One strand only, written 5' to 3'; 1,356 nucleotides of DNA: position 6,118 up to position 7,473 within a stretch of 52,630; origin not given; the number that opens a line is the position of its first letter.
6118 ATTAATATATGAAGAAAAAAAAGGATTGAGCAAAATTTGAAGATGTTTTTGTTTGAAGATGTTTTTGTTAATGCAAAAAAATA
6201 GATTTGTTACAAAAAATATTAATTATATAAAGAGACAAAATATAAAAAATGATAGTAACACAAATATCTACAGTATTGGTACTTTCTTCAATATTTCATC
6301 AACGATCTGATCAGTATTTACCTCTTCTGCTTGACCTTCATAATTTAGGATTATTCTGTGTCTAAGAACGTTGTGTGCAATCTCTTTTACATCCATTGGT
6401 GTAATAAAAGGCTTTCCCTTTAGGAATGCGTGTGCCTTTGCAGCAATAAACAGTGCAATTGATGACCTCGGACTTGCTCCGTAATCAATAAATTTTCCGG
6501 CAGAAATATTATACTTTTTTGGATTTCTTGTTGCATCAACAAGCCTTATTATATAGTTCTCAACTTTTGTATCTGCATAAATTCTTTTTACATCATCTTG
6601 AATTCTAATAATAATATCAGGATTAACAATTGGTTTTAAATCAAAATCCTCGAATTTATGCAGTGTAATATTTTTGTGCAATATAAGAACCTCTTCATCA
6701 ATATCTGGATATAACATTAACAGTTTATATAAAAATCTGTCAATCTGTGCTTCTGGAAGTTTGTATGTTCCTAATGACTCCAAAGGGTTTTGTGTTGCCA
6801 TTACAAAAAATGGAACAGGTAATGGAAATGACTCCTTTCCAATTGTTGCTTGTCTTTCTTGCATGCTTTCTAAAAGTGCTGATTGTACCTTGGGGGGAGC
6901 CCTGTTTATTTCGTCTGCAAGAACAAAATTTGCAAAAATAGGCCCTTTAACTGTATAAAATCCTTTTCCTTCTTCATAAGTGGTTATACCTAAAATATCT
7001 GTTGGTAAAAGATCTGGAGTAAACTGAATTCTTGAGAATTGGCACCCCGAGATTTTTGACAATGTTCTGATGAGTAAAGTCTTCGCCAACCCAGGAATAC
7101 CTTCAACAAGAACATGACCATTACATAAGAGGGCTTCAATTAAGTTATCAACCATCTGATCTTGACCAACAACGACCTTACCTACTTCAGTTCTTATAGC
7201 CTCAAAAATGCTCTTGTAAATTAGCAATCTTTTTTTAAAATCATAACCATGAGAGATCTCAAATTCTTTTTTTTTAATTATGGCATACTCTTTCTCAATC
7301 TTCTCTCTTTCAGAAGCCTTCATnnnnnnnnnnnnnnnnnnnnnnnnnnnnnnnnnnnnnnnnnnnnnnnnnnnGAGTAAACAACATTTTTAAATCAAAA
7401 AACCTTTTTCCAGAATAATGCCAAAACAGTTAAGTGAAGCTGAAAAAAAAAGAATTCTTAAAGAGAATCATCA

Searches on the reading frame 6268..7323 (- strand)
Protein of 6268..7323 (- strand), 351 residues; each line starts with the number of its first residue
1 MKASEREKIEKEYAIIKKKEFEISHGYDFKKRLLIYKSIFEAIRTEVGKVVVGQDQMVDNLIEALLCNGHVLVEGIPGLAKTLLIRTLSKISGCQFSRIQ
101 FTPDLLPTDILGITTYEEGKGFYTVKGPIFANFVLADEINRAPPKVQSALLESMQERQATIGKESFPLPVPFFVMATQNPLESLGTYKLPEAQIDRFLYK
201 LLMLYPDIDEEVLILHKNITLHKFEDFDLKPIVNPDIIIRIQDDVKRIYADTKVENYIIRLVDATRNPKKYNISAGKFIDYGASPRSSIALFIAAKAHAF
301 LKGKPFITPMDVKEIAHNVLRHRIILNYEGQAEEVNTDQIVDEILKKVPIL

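Call 10: search_protein_families(library=pfam, proteins=[window:6268-7323:-], max_evalue=0.001)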
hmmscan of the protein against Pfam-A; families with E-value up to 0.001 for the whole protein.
window:6268-7323:- (351 aa): 4 families
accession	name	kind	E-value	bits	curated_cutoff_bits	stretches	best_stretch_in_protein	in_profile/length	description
PF07726.17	AAA_3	-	9.3e-58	194.2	27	1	70-198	1-130/131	ATPase family associated with various cellular activities (AAA)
PF17863.7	AAA_lid_2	-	4.2e-19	68.5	22.7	1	279-344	9-74/74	AAA lid domain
PF07728.20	AAA_5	-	2.8e-12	47.3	22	1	70-197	1-139/139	AAA domain (dynein-related subfamily)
PF20030.5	bpMoxR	-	6.8e-12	45.3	27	1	43-202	6-165/205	MoxR domain in the MoxR-vWA-beta-propeller ternary systems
